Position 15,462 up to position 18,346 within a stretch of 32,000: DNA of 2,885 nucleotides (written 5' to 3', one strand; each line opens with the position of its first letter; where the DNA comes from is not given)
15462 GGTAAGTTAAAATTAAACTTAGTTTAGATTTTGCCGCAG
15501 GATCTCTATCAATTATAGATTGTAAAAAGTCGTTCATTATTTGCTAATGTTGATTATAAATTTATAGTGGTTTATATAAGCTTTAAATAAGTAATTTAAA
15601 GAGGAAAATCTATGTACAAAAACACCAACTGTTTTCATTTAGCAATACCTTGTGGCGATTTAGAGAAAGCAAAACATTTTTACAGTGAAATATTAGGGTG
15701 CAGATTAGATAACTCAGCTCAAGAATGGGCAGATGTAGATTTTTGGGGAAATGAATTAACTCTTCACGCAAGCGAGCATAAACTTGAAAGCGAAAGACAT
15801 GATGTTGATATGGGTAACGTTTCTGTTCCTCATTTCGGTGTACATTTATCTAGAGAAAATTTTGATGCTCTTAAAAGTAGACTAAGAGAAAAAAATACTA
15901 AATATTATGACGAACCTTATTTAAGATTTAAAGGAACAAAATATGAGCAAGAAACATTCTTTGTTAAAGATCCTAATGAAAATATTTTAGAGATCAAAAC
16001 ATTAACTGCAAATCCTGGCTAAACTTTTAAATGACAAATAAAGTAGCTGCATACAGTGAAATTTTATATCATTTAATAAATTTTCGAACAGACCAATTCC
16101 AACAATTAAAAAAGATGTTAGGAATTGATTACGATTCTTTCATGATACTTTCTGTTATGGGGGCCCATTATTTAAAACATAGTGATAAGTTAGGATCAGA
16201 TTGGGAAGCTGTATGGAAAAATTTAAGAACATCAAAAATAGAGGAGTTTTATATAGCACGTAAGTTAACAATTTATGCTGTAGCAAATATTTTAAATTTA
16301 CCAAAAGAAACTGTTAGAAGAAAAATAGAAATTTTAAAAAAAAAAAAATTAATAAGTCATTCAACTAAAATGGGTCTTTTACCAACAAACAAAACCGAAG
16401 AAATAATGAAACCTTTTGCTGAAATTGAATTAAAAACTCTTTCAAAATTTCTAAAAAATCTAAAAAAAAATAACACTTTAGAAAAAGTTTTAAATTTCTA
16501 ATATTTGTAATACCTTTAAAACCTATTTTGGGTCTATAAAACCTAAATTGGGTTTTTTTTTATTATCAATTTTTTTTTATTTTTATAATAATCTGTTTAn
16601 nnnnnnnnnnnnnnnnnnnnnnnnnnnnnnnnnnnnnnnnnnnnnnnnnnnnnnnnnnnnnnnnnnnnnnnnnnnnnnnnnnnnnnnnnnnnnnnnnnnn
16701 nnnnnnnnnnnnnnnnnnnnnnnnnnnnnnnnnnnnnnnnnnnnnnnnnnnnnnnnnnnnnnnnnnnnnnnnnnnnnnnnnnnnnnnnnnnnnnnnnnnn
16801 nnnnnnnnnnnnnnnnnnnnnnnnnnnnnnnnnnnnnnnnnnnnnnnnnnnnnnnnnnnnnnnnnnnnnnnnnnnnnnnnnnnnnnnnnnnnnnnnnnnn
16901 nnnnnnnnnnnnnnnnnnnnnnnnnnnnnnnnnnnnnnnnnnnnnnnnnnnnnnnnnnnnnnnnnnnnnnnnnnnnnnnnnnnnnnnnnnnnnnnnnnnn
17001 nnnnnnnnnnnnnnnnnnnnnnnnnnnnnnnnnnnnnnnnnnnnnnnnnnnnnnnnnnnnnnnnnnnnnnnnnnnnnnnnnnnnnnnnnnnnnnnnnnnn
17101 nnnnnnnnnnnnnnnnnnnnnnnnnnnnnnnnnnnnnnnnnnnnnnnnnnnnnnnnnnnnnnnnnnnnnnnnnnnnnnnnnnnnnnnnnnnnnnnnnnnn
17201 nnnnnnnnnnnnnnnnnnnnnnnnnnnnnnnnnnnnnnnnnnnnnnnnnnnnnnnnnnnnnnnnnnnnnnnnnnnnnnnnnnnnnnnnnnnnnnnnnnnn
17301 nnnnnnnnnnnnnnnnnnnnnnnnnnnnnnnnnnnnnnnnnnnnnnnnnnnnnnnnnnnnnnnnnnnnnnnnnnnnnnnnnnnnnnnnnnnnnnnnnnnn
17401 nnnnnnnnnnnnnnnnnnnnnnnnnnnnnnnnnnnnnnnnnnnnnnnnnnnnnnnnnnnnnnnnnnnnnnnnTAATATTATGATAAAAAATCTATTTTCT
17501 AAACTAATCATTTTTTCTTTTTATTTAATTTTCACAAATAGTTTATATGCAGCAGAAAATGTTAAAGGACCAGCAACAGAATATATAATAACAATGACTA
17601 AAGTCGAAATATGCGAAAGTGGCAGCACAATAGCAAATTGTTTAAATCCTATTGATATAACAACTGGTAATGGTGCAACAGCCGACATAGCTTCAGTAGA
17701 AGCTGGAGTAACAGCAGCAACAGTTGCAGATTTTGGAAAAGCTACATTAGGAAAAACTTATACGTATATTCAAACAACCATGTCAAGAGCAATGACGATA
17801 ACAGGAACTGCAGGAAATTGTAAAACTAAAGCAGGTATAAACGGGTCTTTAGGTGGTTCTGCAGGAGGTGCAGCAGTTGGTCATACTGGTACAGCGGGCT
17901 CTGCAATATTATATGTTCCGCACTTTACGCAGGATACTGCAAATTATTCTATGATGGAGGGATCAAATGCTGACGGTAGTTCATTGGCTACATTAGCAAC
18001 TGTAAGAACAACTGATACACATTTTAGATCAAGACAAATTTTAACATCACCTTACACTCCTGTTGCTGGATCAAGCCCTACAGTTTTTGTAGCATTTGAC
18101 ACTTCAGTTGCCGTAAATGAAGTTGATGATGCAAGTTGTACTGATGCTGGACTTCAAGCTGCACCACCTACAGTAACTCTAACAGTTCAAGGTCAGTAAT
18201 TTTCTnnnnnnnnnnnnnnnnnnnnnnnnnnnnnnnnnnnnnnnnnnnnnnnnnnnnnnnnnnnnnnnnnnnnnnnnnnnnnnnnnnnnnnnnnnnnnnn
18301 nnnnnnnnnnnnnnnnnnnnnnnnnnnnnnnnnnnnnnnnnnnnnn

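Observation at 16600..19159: Passenger-less inverse-autotransporter barrel heading a three-gene operon of Sec-exported orphans: possible split surface-display or secretion module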

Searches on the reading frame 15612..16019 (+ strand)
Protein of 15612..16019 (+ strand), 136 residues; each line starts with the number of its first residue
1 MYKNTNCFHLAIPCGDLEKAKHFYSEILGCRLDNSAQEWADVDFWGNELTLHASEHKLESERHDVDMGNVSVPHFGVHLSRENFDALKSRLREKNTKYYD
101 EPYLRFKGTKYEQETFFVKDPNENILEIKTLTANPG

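Call 3: search_protein_families(library=pfam, proteins=[window:15612-16019:+], max_evalue=1)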
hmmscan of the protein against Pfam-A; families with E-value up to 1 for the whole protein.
window:15612-16019:+ (136 aa): 5 families
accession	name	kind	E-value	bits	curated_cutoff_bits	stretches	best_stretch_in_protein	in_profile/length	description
PF00903.31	Glyoxalase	-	1.9e-08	35.1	20.6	1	9-128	4-121/121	Glyoxalase/Bleomycin resistance protein/Dioxygenase superfamily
PF12681.13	Glyoxalase_2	-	0.00014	22.2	30.1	1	15-128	9-113/118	Glyoxalase-like domain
PF22677.2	Ble-like_N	-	0.00073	19.7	24.5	1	9-33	4-28/41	Bleomycin resistance protein-like N-terminal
PF13669.12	Glyoxalase_4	-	0.0012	19.6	27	1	9-103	2-99/109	Glyoxalase/Bleomycin resistance protein/Dioxygenase superfamily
PF19581.5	Glyoxalase_7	-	0.22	11.9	23.6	1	16-60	24-72/133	Glyoxalase superfamily protein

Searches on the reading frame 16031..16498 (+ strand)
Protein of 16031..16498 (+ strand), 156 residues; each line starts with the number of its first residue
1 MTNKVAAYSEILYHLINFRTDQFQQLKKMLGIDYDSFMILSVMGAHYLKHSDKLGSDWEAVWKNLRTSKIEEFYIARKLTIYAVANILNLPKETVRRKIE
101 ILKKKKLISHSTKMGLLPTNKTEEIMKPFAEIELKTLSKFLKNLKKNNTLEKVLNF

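Call 3: search_protein_families(library=pfam, proteins=[window:16031-16498:+], max_evalue=1)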
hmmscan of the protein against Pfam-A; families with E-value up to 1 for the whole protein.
window:16031-16498:+ (156 aa): 11 families
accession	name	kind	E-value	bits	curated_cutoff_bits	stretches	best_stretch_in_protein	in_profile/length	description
PF13545.12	HTH_Crp_2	-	0.0017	18.7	27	1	76-111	20-56/70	Crp-like helix-turn-helix domain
PF21715.3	CggR_N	-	0.0067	16.5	30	1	84-129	23-67/71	CggR N-terminal DNA binding domain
PF08220.18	HTH_DeoR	-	0.015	15.4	21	1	77-108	13-44/57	DeoR-like helix-turn-helix domain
PF14394.12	DUF4423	-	0.04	14.2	30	1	78-130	36-88/165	Domain of unknown function (DUF4423)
PF12802.13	MarR_2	-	0.09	13.4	27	0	79-109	21-51/61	MarR family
PF12840.13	HTH_20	-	0.12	12.8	27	1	82-108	22-48/51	Helix-turn-helix domain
PF04545.22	Sigma70_r4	-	0.12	12.4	24.1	1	77-98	19-40/50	Sigma-70, region 4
PF03444.21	HrcA_DNA-bdg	-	0.13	12.4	21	1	83-127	28-74/79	Winged helix-turn-helix transcription repressor, HrcA DNA-binding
PF22979.2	HTH_69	-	0.17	12.2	27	0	79-109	27-57/69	Winged helix-turn-helix domain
PF08279.18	HTH_11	-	0.18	12.1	25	1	70-105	6-42/55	HTH domain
PF05491.19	RuvB_C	-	0.2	12.1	24.7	1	70-112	15-58/72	RuvB C-terminal winged helix domain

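Call 4: search_protein_families(library=ncbifam, proteins=[window:16031-16498:+], max_evalue=1)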
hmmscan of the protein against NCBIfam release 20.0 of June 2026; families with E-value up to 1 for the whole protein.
window:16031-16498:+ (156 aa): 7 families
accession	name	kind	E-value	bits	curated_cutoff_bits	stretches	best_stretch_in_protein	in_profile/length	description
NF045989.1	TransRegFnrLRhodb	equivalog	0.014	14.6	300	1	73-114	180-221/245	transcriptional regulator FnrL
NF052532.1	TransRegPagRBaca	equivalog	0.022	14.8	170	1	65-111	28-74/99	transcriptional repressor PagR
NF011024.0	PRK14453.1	equivalog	0.023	14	468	1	78-148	249-320/348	23S rRNA (adenine(2503)-C(8))-methyltransferase Cfr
TIGR01884.1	cas_HTH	subfamily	0.027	13.9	60.2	1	83-112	161-190/202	CRISPR-associated CARF protein Csa3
TIGR00232.1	tktlase_bact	equivalog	0.068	11.5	682.25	1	14-82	257-326/654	transketolase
NF007720.0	PRK10411.1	equivalog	0.083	12.2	259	1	66-116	5-57/243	L-fucose operon activator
TIGR01764.1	excise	domain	0.1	12.9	28.8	1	79-100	2-23/49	excisionase family DNA-binding protein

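Call 94: search_protein_families(library=padloc, proteins=[window:16031-16498:+], max_evalue=0.1)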
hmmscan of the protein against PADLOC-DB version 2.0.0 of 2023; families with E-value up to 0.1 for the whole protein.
window:16031-16498:+ (156 aa): 7 families
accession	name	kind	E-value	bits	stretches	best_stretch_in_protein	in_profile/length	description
PDLC01848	CARF3--CARF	-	0.00075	17.2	1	76-117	147-184/197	-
PDLC01438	Csa3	-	0.0015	16.6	1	53-139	137-223/305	"CAS-I,CAS-II,CAS-III,CAS-IV,CAS-V,CAS-VI; associated_signaling"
PDLC01268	CasR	-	0.0041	15.1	1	82-115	141-173/179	"CAS-I,CAS-II,CAS-III,CAS-IV,CAS-V,CAS-VI; associated_signaling"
PDLC04133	mad1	-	0.0054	15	1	77-105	4-32/60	mads_1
PDLC01858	CARF3--CARF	-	0.0067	14.3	1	72-112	155-191/204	-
PDLC01434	CasR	-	0.0078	14.1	1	79-113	142-176/191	"CAS-I,CAS-II,CAS-III,CAS-IV,CAS-V,CAS-VI; associated_signaling"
PDLC01044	Csa3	-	0.0091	13.9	1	77-120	148-188/194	Type I-A associated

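Call 95: search_protein_families(library=phrogs, proteins=[window:16031-16498:+], max_evalue=0.1)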
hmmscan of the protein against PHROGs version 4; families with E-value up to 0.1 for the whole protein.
window:16031-16498:+ (156 aa): 6 families
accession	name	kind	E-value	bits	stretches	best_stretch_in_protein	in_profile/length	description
phrog_323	-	transcription regulation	0.0039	17.8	1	20-108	57-141/319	transcriptional regulator, D5-like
phrog_3396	-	DNA, RNA and nucleotide metabolism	0.012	16.2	1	76-148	55-132/229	segregation and condensation complex subunit ScpB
phrog_1123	-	unknown function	0.021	15.7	1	77-138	45-106/112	-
phrog_11195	-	unknown function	0.03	14.8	0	119-152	37-70/122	-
phrog_6336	-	unknown function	0.031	15.6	0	79-126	29-77/81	-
phrog_756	-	DNA, RNA and nucleotide metabolism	0.087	13.7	0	68-97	9-38/166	DNA binding protein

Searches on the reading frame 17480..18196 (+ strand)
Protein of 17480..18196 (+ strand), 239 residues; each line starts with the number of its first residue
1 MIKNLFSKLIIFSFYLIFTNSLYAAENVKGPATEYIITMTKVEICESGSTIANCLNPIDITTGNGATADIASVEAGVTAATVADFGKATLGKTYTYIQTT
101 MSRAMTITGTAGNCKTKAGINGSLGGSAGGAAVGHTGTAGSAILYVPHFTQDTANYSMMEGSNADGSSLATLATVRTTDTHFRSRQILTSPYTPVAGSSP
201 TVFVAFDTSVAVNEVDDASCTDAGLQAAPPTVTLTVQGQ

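Call 3: search_protein_families(library=pfam, proteins=[window:17480-18196:+], max_evalue=1)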
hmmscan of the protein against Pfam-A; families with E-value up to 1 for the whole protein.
window:17480-18196:+ (239 aa): 0 families

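Call 4: search_protein_families(library=ncbifam, proteins=[window:17480-18196:+], max_evalue=1)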
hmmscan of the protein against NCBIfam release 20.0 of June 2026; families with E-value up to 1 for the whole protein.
window:17480-18196:+ (239 aa): 1 family
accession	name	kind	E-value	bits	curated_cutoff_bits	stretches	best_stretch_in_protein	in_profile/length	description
NF011767.0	PRK15221.1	subfamily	0.45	10.5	204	1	156-226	13-82/165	Saf-pilin pilus formation protein SafA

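Call 13: find_homologous_proteins(query=window:17480-18196:+)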
Query window:17480-18196:+ (239 aa): 118 proteins with E <= 0.001 among 2352 candidates.
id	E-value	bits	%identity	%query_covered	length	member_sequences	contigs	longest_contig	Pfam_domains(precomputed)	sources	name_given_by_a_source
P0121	5.2e-133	460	92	100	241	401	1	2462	-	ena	-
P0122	1.3e-123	429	85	100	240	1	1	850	-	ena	-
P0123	2.6e-121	421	84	100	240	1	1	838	-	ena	-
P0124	1.3e-120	419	83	100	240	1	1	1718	-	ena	-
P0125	2.2e-120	418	82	100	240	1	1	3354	-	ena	-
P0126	2.6e-120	418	82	100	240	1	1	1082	-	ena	-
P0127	2.6e-119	415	82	100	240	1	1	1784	-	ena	-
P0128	4.3e-119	414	81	100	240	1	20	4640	-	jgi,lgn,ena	jgi:hypothetical protein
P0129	5.6e-119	414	81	100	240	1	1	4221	-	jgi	jgi:hypothetical protein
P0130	7.5e-119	413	81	100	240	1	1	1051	-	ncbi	-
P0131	1.8e-117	409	81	100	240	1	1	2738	-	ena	-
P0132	2.2e-114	399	80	100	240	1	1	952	-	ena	-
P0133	1.5e-111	390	77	100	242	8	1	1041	-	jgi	-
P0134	1.3e-109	383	76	100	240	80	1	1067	-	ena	-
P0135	5.8e-109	381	77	100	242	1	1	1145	-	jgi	-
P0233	7.8e-25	106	37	97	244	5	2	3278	-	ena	-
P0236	4.0e-12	65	33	99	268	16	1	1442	-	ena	-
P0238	2.3e-10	59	28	87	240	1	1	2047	-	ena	-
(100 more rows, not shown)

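Call 27: find_encoding_contigs(protein=P0238, flank=5000, max_places=3)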
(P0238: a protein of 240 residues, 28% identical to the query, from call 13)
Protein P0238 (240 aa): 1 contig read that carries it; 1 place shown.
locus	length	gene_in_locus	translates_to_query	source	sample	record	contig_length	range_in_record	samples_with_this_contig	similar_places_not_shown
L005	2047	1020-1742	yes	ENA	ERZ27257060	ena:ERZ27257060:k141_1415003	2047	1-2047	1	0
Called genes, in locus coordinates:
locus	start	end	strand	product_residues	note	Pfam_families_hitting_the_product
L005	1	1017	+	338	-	?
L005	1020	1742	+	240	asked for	-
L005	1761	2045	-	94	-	?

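Call 28: find_encoding_contigs(protein=P0236, flank=5000, max_places=3)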
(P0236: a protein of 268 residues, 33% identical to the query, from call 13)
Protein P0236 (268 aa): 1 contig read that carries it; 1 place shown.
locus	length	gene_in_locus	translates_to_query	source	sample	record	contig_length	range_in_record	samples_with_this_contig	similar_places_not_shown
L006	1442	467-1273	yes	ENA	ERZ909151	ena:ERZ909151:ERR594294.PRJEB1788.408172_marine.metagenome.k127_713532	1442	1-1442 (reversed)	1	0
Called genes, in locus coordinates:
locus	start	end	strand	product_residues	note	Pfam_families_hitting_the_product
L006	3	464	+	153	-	?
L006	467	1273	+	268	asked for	-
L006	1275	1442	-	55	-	?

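Call 29: find_encoding_contigs(protein=P0233, flank=5000, max_places=3)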
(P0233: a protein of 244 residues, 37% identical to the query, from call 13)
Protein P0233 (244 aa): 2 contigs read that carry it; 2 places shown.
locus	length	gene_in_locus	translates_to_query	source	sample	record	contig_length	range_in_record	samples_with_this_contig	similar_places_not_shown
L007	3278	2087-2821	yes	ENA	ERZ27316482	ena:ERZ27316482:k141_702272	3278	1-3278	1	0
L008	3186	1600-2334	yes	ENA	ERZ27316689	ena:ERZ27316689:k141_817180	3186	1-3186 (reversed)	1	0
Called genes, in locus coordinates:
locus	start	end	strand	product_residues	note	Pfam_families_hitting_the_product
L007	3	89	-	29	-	?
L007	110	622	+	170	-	PF21711:DCTN5 (weak), PF25084:LbH_EIF2B, PF25087:GMPPB_C (weak), PF00132:Hexapep, PF14602:Hexapep_2 (weak)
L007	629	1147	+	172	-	-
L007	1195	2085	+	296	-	PF11924:IAT_beta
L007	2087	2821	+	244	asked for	-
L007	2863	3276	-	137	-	?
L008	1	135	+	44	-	?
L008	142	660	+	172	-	-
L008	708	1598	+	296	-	PF11924:IAT_beta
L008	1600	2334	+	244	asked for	-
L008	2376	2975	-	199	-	PF12766:Pyridox_oxase_2 (weak)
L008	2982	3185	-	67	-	?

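Call 30: search_protein_families(library=pfam, proteins=[L005:1-1017:+, L006:3-464:+, L007:629-1144:+], max_evalue=0.01)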
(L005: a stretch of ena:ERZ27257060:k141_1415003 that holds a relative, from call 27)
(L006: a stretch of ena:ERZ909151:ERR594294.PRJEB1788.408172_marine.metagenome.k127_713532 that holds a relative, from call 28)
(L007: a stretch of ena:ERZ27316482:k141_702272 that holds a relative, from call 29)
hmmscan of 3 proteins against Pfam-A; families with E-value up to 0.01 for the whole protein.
L005:1-1017:+ (338 aa): 1 family
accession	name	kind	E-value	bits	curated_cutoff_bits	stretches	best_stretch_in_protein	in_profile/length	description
PF11924.14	IAT_beta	-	1.4e-36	126.9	22.3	1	66-321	30-279/279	Inverse autotransporter, beta-domain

L006:3-464:+ (153 aa): 1 family
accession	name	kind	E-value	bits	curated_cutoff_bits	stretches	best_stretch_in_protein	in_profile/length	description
PF11924.14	IAT_beta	-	6e-07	29.7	22.3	1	19-137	157-279/279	Inverse autotransporter, beta-domain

L007:629-1144:+ (172 aa): 1 family
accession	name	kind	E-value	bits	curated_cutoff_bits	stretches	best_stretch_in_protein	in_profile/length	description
PF10918.13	DUF2718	-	0.0092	16.9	25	0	27-56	14-43/129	Protein of unknown function (DUF2718)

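Call 31: predict_structure(alignment_id=A1)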
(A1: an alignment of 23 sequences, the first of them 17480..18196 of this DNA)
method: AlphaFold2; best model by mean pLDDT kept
length: 239 residues; sequences in the alignment: 23
mean_pLDDT: 83.2   pTM: 0.77
mean pLDDT of the five models: 83.2, 79.8, 78.8, 78.4, 69.0
residues with pLDDT >= 90: 95; 70-90: 101; 50-70: 38; < 50: 5
segments of 3 or more residues with pLDDT < 50: 20-24
pLDDT, mean of each block of 10 residues (from residue 1): 66 57 62 93 94 92 91 82 90 93 93 86 69 75 91 87 93 93 91 86 81 76 79 75
secondary structure, 60 per line:
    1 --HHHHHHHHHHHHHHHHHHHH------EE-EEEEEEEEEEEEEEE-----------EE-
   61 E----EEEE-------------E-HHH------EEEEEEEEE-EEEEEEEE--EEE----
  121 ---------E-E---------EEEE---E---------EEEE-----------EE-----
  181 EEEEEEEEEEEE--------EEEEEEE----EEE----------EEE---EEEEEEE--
elements in order: H3-22 E32-46 E66-69 E94-102 E104-111 E114-116 E142-145 E159-162 E181-192 E201-207 E212-214 E225-227 E231-237

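Call 34: fold_search(model_id=the predicted structure, library=pdb)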
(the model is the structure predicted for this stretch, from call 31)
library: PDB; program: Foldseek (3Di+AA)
matches with E <= 10: 137; with E <= 0.001: 0
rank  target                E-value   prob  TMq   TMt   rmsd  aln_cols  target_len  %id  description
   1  9jqt_A                1.2e+00  0.02  0.13  0.16  24.3       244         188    9  Structure of interleukin receptor common gamma chain (IL2Rgamma/CD132) in complex with 2D4 (released 2024-12-18)
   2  2oxe_B                1.3e+00  0.03  0.11  0.07  12.1       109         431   12  Structure of the Human Pancreatic Lipase-related Protein 2 (released 2007-03-27)
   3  6ncf_C                1.3e+00  0.02  0.09  0.04  13.8       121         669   10  The structure of Stable-5-Lipoxygenase bound to AKBA (released 2020-05-13)
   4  7s64_A                1.7e+00  0.01  0.13  0.04  26.8       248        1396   10  Intermediate-form oocyte/egg Alpha-2-Macroglobulin (A2Moo) tetramer (released 2022-01-05)
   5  4m01_C                1.7e+00  0.01  0.09  0.07  23.4       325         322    7  N terminal fragment(residues 245-575) of binding region of SraP (released 2014-06-18)
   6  7rte_C                1.7e+00  0.01  0.09  0.07  24.2       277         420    6  X-ray structure of wild type RBPJ-L3MBTL3-DNA complex (released 2022-08-24)
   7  9w76_A                1.7e+00  0.01  0.09  0.04  18.6       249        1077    8  sarbecovirus Rc-o319 S-trimer in a locked-2 conformation (released 2025-10-29)
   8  5jpm_A                2.2e+00  0.01  0.12  0.05  27.7       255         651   10  Structure of the complex of human complement C4 with MASP-2 rebuilt using iMDFF (released 2016-08-10)
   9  8gpt_A                2.2e+00  0.00  0.07  0.05  32.3       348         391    9  YFV_E_YD6scFv_postfusion (released 2022-11-02)
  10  3qb7_C                2.3e+00  0.01  0.11  0.13  24.9       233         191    9  Interleukin-4 mutant RGA bound to cytokine receptor common gamma (released 2012-04-25)
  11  7tgw_C                2.3e+00  0.00  0.08  0.04  22.4       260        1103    7  Omicron spike at 3.0 A (open form) (released 2022-03-09)
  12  7xdl_A                2.5e+00  0.01  0.09  0.04  17.9       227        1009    7  Cryo-EM structure of SARS-CoV-2 Delta Spike protein in complex with BA7208 and BA7125 fab (released 2023-03-15)
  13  5wec_A                2.6e+00  0.10  0.19  0.33   7.8        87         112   10  Structure of an alternative pilotin from the type II secretion system of Vibrio cholerae (released 2018-07-11)
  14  7v26_A                2.6e+00  0.00  0.09  0.04  21.7       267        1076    7  XG005-bound SARS-CoV-2 S (released 2021-10-20)
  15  2z34_B                2.7e+00  0.04  0.14  0.19  10.4        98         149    9  Crystal structure of SpCia1/Asf1 complex with Hip1 (released 2008-03-11)
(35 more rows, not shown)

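Call 39: search_solved_structures(query=A1, max_evalue=10, show_alignments=2)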
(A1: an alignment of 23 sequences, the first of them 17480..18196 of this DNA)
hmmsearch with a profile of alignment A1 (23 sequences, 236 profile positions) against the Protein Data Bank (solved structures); distinct sequences matched with E-value up to 10: 2.
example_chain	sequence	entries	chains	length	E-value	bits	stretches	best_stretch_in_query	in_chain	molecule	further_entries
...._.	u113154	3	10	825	2.8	10.6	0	154-197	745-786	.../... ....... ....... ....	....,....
7egm_D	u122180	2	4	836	2.9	10.5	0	154-197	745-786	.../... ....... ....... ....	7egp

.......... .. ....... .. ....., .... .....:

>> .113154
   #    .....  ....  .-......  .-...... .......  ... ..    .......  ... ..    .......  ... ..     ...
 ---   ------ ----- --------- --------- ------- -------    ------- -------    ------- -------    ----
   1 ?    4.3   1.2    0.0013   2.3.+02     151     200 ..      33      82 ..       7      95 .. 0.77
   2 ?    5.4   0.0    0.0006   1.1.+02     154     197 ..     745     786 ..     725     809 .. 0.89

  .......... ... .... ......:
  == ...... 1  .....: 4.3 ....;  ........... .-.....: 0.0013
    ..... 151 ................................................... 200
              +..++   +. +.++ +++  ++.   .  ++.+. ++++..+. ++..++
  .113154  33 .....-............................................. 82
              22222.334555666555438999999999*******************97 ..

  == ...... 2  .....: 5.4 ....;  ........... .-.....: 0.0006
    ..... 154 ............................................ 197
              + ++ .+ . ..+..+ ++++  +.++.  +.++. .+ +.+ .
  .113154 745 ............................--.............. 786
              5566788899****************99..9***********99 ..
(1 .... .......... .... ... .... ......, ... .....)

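Call 70: find_related_loci(query=window:17480-18196:+, collection=viral_contigs, flank=5000)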
Query window:17480-18196:+ (239 aa) in viral_contigs; peptide patterns used: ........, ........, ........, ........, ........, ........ (x = any residue, [..] = any of these).
7 stretches matched a pattern, but none encodes a relative of the query by tblastn (E <= 1e-3).

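Call 94: search_protein_families(library=padloc, proteins=[window:17480-18196:+], max_evalue=0.1)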
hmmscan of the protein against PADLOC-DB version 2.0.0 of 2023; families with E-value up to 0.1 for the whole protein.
window:17480-18196:+ (239 aa): 0 families

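Call 95: search_protein_families(library=phrogs, proteins=[window:17480-18196:+], max_evalue=0.1)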
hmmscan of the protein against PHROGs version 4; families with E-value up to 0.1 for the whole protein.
window:17480-18196:+ (239 aa): 0 families

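Call 98: fold_search(model_id=the predicted structure, library=viral)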
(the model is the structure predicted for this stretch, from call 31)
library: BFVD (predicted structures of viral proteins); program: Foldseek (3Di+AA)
matches with E <= 10: 113; with E <= 0.001: 0
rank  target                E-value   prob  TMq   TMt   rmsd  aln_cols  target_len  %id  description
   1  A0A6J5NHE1            2.8e-01  0.02  0.08  0.07  18.9       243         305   11  Uncharacterized protein [uncultured Caudovirales phage]
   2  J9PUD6                8.7e-01  0.02  0.11  0.11  15.3       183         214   11  Uncharacterized protein [Bacillus phage BCD7]
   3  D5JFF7                9.7e-01  0.01  0.09  0.10  26.9       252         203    6  Uncharacterized protein [Klebsiella phage KP15]
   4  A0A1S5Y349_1          1.1e+00  0.01  0.11  0.04  24.3       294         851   10  DUF2341-containing protein [uncultured archaeal virus]
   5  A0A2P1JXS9            1.4e+00  0.01  0.07  0.05  17.6       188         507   13  Lysin B [Rhodococcus phage Finch]
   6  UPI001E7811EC         1.5e+00  0.01  0.09  0.09  20.3       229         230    7  (no name look-up for this kind of identifier)
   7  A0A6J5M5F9            1.6e+00  0.01  0.09  0.05  19.4       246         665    8  Uncharacterized protein [uncultured Caudovirales phage]
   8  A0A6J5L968            1.8e+00  0.03  0.11  0.17  15.1       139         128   13  Uncharacterized protein [uncultured Caudovirales phage]
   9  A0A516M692            1.9e+00  0.01  0.09  0.04  14.1        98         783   11  (no name in the UniProt tables at hand)
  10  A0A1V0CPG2            1.9e+00  0.01  0.10  0.04  13.8       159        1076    7  (no name in the UniProt tables at hand)
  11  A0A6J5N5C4            1.9e+00  0.01  0.07  0.06  16.3       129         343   12  Major tropism determinant N-terminal domain-containing protein [uncultured Caudovirales phage]
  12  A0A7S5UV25            1.9e+00  0.01  0.08  0.05  17.8       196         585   11  (no name in the UniProt tables at hand)
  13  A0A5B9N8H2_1          2.0e+00  0.01  0.11  0.03  24.6       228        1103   10  (no name in the UniProt tables at hand)
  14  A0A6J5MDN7            2.2e+00  0.01  0.09  0.09  21.7       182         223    9  Uncharacterized protein [uncultured Caudovirales phage]
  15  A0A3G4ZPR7            2.4e+00  0.01  0.13  0.13  18.2       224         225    9  Uncharacterized protein [Terrestrivirus sp.]
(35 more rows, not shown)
